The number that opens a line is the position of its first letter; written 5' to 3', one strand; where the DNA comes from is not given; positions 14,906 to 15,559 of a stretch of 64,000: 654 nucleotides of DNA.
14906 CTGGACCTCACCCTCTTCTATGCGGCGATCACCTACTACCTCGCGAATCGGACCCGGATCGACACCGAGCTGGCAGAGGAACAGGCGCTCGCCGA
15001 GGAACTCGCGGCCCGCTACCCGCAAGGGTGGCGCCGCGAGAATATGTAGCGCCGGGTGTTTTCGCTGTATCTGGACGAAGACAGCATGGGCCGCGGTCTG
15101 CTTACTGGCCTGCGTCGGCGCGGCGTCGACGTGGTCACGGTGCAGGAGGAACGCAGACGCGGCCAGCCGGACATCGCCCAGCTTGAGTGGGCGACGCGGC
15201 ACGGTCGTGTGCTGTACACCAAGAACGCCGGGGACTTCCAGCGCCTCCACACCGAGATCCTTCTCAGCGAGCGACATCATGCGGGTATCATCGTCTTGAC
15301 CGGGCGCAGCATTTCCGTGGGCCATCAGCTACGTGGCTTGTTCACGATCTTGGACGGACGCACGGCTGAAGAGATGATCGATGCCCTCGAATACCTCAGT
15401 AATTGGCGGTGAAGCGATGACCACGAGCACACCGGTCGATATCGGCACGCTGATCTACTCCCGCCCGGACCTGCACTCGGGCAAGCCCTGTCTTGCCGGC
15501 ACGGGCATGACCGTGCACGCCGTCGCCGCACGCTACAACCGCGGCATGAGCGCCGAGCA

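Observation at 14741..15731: DUF433 - DUF5615 - DUF433 triad: toxin-antitoxin module with a duplicated antitoxin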

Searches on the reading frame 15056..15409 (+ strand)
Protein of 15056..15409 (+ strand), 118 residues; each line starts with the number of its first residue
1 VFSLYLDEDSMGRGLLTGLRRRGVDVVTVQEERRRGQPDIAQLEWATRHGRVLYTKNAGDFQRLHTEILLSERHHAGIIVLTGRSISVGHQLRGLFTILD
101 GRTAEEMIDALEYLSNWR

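Call 3: search_protein_families(library=pfam, proteins=[window:15056-15409:+], max_evalue=0.01)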
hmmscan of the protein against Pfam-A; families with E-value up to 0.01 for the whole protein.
window:15056-15409:+ (118 aa): 2 families
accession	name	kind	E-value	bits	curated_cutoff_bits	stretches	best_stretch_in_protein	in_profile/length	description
PF18480.7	DUF5615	-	1.5e-12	47.7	23.8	1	4-85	3-78/110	Domain of unknown function (DUF5615)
PF18478.7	PIN_10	-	0.0014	19.1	26.2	1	5-82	4-83/84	PIN like domain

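Call 6: search_solved_structures(query=window:15056-15409:+, max_evalue=1, show_alignments=2)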
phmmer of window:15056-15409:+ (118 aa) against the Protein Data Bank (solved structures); distinct sequences matched with E-value up to 1: 2.
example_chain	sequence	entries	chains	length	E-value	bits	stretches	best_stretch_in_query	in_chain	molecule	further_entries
7mcd_A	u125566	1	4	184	0.034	17.3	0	41-85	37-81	AI-designed TIM-barrel F15C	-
2nyx_A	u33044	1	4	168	0.67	13.1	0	11-75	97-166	Probable transcriptional regulatory protein, Rv1404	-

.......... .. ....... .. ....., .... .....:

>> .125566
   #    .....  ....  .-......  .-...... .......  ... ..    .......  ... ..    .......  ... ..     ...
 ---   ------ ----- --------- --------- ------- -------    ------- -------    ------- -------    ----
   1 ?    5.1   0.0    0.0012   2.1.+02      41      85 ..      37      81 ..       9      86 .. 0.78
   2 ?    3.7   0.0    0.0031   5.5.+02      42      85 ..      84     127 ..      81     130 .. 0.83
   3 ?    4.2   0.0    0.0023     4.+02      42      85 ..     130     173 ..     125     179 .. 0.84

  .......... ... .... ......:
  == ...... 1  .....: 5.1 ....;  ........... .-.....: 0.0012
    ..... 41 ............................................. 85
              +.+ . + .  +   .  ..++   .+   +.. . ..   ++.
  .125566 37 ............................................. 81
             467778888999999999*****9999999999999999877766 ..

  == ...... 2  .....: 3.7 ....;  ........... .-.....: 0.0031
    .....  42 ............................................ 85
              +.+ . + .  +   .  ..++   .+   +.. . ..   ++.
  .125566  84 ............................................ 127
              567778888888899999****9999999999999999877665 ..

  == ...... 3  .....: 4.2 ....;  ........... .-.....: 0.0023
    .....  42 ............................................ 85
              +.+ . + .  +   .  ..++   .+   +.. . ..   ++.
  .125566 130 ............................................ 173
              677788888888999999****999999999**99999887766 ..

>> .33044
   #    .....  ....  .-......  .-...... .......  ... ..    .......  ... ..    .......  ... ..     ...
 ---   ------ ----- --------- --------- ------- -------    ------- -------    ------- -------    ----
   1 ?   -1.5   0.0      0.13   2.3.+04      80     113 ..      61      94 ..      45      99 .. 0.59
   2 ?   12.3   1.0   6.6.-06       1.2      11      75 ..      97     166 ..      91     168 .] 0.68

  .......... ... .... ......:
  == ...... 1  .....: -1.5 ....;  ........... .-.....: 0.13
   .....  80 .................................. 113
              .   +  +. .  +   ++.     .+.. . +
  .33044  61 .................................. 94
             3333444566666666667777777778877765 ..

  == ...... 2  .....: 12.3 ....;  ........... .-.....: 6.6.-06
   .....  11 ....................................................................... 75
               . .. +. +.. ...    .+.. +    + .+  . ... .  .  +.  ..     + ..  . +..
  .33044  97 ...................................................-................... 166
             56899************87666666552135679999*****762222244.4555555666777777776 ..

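Call 12: find_encoding_contigs(protein=window:15056-15409:+, flank=6000, max_places=10)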
Protein window:15056-15409:+ (118 aa): no gene with exactly this product is on record in the collection.

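Call 13: find_homologous_proteins(query=window:15056-15409:+, max_evalue=0.001)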
Query window:15056-15409:+ (118 aa): 36 proteins with E <= 0.001 among 45 candidates.
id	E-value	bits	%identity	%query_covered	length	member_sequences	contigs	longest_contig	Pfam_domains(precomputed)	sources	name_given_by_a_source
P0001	6.0e-64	231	100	92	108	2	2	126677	PF18480.8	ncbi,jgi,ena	-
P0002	3.8e-44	167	69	97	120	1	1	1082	PF18480.8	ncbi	ncbi:MAG: DUF5615 family PIN-like protein [Acidimicrobiales bacterium]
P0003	6.4e-42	160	67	97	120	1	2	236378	PF18480.8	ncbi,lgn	-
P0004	8.9e-40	153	67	92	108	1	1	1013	PF18480.8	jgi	jgi:uncharacterized protein with PIN domain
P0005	1.7e-26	110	50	99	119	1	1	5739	PF18480.8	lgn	-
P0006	2.8e-25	106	48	99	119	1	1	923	PF18480.8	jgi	jgi:predicted nuclease of predicted toxin-antitoxin system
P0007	1.8e-23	100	50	97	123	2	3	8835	PF18480.8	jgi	jgi:hypothetical protein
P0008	1.9e-23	100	47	98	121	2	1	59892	PF18480.8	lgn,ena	-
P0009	1.3e-22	98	50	99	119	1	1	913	PF18480.8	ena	-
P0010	1.4e-22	98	50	98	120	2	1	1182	PF18480.8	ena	-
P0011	3.5e-22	96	48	97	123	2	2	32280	PF18480.8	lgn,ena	-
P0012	3.8e-22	96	48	99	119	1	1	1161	PF18480.8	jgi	jgi:hypothetical protein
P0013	5.8e-22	96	49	97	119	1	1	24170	PF18480.8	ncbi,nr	ncbi:MAG: DUF5615 family PIN-like protein [Anaerolineales bacterium]|nr:DUF5615 family PIN-like prot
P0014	9.8e-22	95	48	97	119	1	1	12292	PF18480.8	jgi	-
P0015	2.6e-21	93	48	97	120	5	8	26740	PF18480.8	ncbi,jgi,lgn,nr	ncbi:conserved hypothetical protein [Candidatus Sulfopaludibacter sp. SbA4]|nr:conserved hypothetica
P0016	2.8e-21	93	50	97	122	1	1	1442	PF18480.8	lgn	-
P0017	5.3e-21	92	48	98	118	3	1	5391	PF18480.8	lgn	-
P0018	7.0e-21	92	44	97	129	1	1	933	PF18480.8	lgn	-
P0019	1.0e-20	92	49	97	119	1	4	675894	PF18480.8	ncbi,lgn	-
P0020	1.5e-20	91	47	97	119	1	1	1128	PF18480.8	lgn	-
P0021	2.9e-20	90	65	56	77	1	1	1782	PF18480.8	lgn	-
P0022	4.1e-20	90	46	97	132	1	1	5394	PF18480.8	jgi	jgi:hypothetical protein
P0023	5.3e-20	89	49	97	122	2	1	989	PF18480.8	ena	-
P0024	5.8e-20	89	46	95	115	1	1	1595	PF18480.8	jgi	jgi:hypothetical protein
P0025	1.1e-19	88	50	97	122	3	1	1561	PF18480.8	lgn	-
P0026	1.2e-19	88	45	97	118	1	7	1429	PF18480.8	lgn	-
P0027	6.5e-19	86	47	97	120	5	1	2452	PF18480.8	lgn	-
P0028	6.8e-19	86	44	99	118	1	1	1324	PF18480.8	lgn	-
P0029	2.8e-18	84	46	97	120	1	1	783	PF18480.8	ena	-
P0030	4.8e-18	83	46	97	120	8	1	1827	PF18480.8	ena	-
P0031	8.7e-18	82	45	97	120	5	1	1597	PF18480.8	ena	-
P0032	4.9e-17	80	44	97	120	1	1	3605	PF18480.8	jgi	-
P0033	2.4e-8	52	41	92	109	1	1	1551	PF18480.8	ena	-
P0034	1.2e-7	49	40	92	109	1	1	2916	PF18480.8,PF18478.8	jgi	jgi:uncharacterized protein with PIN domain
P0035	1.8e-7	49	40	92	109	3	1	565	PF18480.8,PF18478.8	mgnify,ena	mgnify:CR=1 FL=1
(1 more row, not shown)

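Call 14: find_encoding_contigs(protein=P0001, flank=6000, max_places=6)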
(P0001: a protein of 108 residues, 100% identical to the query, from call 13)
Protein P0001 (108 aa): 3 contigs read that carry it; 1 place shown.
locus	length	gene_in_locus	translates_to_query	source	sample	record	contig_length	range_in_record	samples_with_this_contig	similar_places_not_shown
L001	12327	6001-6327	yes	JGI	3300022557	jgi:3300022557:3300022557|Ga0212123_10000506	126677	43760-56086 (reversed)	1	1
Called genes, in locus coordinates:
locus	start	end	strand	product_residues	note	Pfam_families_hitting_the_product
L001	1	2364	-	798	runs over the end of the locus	PF01315:Ald_Xan_dh_C, PF02738:MoCoBD_1, PF20256:MoCoBD_2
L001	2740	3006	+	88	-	PF00312:Ribosomal_S15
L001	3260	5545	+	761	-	PF01138:RNase_PH, PF03725:RNase_PH_C, PF03726:PNPase, PF01138:RNase_PH, PF03725:RNase_PH_C (weak), PF00013:KH_1, PF00575:S1, PF23459:S1_RRP5 (weak)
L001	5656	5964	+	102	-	PF04255:DUF433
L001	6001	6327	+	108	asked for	PF18480:DUF5615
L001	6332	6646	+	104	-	PF04255:DUF433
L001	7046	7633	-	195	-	PF03473:MOSC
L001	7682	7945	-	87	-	-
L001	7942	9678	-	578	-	PF07676:PD40 (faint)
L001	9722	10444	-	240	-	PF00160:Pro_isomerase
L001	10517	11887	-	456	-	PF00082:Peptidase_S8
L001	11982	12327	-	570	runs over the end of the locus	PF00496:SBP_bac_5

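Call 15: find_encoding_contigs(protein=P0003, flank=6000, max_places=6)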
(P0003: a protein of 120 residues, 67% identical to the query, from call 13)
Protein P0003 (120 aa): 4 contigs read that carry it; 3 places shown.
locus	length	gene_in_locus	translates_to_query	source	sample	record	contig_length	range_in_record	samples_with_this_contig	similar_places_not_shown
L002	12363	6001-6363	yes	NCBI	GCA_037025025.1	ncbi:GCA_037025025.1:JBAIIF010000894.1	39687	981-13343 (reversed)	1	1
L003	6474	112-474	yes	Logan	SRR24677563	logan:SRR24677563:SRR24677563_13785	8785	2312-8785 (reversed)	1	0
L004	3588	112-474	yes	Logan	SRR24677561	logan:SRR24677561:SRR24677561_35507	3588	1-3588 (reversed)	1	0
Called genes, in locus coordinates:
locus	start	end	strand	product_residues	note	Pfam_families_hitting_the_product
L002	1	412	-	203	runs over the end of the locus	PF05163:DinB, PF12867:DinB_2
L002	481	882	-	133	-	-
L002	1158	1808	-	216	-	-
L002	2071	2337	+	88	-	PF00312:Ribosomal_S15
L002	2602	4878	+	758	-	PF01138:RNase_PH, PF03725:RNase_PH_C, PF03726:PNPase, PF01138:RNase_PH, PF03725:RNase_PH_C (weak), PF00013:KH_1, PF00575:S1, PF23459:S1_RRP5 (weak)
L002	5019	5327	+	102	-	PF04255:DUF433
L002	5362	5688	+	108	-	PF18480:DUF5615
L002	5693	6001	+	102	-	PF04255:DUF433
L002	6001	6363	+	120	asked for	PF18480:DUF5615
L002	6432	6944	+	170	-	PF14512:TM1586_NiRdase (weak), PF00881:Nitroreductase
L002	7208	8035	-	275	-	-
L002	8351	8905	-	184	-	PF01323:DSBA, PF13462:Thioredoxin_4 (weak)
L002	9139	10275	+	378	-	-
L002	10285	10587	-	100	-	-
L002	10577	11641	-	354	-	PF01339:CheB_methylest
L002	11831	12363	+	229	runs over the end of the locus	PF01339:CheB_methylest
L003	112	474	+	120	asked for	PF18480:DUF5615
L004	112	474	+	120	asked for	PF18480:DUF5615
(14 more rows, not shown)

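Call 35: search_protein_families(library=ncbifam, proteins=[window:15056-15409:+], max_evalue=1)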
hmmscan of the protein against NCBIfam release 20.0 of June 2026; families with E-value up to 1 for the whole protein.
window:15056-15409:+ (118 aa): 1 family
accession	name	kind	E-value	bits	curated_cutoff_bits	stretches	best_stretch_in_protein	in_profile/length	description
TIGR04382.1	myo_inos_iolC_N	equivalog_domain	0.0026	17.1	300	1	8-89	59-141/309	5-dehydro-2-deoxygluconokinase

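Call 36: search_protein_families(library=padloc, proteins=[window:15056-15409:+], max_evalue=1)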
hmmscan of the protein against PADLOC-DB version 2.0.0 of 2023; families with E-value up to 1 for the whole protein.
window:15056-15409:+ (118 aa): 0 families

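Call 52: predict_structure(alignment_id=A2)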
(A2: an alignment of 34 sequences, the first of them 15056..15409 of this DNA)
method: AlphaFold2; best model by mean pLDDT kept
length: 118 residues; sequences in the alignment: 34
mean_pLDDT: 93.7   pTM: 0.88
mean pLDDT of the five models: 93.7, 93.4, 93.4, 92.8, 92.5
residues with pLDDT >= 90: 103; 70-90: 13; 50-70: 2; < 50: 0
segments of 3 or more residues with pLDDT < 50: none
pLDDT, mean of each block of 10 residues (from residue 1): 90 92 96 94 97 95 96 97 86 95 97 90
secondary structure, 60 per line:
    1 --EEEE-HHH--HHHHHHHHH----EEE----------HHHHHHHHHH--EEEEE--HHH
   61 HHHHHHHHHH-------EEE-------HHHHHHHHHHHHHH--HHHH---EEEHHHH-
elements in order: E3-6 H13-21 E26-28 H39-48 E51-55 H58-70 E78-80 H88-101 H104-107 E111-113 H114-117

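Call 56: fold_search(model_id=the predicted structure, library=pdb)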
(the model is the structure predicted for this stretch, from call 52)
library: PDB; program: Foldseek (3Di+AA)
matches with E <= 10: 829; with E <= 0.001: 0
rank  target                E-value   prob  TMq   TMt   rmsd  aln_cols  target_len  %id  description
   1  4qpj_D                4.0e-02  0.60  0.39  0.38   8.0       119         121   21  2.7 Angstrom Structure of a Phosphotransferase in Complex with a Receiver Domain (released 2015-07-15)
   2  7ylg                  6.4e-02  0.54  0.42  0.36   9.1       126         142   12  Crystal structure of the chicken Toll-like receptor 15 TIR domain (glutathione adduct) (released 2023-05-31)
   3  8fk2_A                7.8e-02  0.75  0.46  0.45   7.4       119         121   15  The N-terminal VicR from Streptococcus mutans (released 2023-10-25)
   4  7xoz_A                1.0e-01  0.30  0.38  0.30  12.2       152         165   11  Crystal structure of RPPT-TIR (released 2023-11-08)
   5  8h5v_A                1.2e-01  0.28  0.31  0.30   6.3        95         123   17  Crystal structure of the FleQ domain of Vibrio cholerae FlrA (released 2022-11-02)
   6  2o20_B                1.2e-01  0.35  0.37  0.19  11.6       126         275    7  Crystal structure of transcription regulator CcpA of Lactococcus lactis (released 2007-03-27)
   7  7uwg_A                1.3e-01  0.44  0.42  0.38   9.6       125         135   14  The crystal structure of the TIR domain-containing protein from Acinetobacter baumannii (AbTir) (released 2022-09-07)
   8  7ylf                  1.3e-01  0.33  0.39  0.33   9.0       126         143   13  Crystal structure of the chicken Toll-like receptor 15 TIR domain (2-mercaptoethanol adduct) (released 2023-05-31)
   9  4lqc_A                1.4e-01  0.77  0.51  0.47   6.1       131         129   10  The crystal structures of the Brucella protein TcpB and the TLR adaptor protein TIRAP show structural differences in m (released 2013-12-04)
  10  4o1i_D                1.4e-01  0.18  0.30  0.30   9.9       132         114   16  Crystal Structure of the regulatory domain of MtbGlnR (released 2014-04-23)
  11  5bp4_G                1.4e-01  0.14  0.21  0.04   8.5       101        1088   20  Modifying region (DH-ER-KR) of a mycocerosic acid synthase-like (MAS-like) PKS (released 2016-03-09)
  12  9lbr_MODEL_1_A        1.5e-01  0.47  0.43  0.42   7.3       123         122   19  Response regulator RR468 mutant M56A (released 2026-01-14)
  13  7uxu_A                1.6e-01  0.47  0.38  0.35   5.7        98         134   10  CryoEM structure of the TIR domain from AbTir in complex with 3AD (released 2022-09-07)
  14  6z2b_B                1.6e-01  0.30  0.33  0.34   6.1       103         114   14  Toprim domain of RNase M5 bound with two Mg2+ ions (released 2021-03-17)
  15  7uwg_C                1.7e-01  0.57  0.41  0.36   5.7       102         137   16  The crystal structure of the TIR domain-containing protein from Acinetobacter baumannii (AbTir) (released 2022-09-07)
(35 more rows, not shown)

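Call 71: find_encoding_contigs(protein=P0002, flank=2000, max_places=3)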
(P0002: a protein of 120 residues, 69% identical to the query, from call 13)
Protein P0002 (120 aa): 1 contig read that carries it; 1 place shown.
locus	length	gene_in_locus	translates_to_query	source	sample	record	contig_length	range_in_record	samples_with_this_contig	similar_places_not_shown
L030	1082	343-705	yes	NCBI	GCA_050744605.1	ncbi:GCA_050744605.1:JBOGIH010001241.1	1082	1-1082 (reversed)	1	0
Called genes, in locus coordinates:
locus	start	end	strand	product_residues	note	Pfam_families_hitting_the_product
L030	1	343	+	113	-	PF04255:DUF433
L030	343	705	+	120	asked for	PF18480:DUF5615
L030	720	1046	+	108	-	-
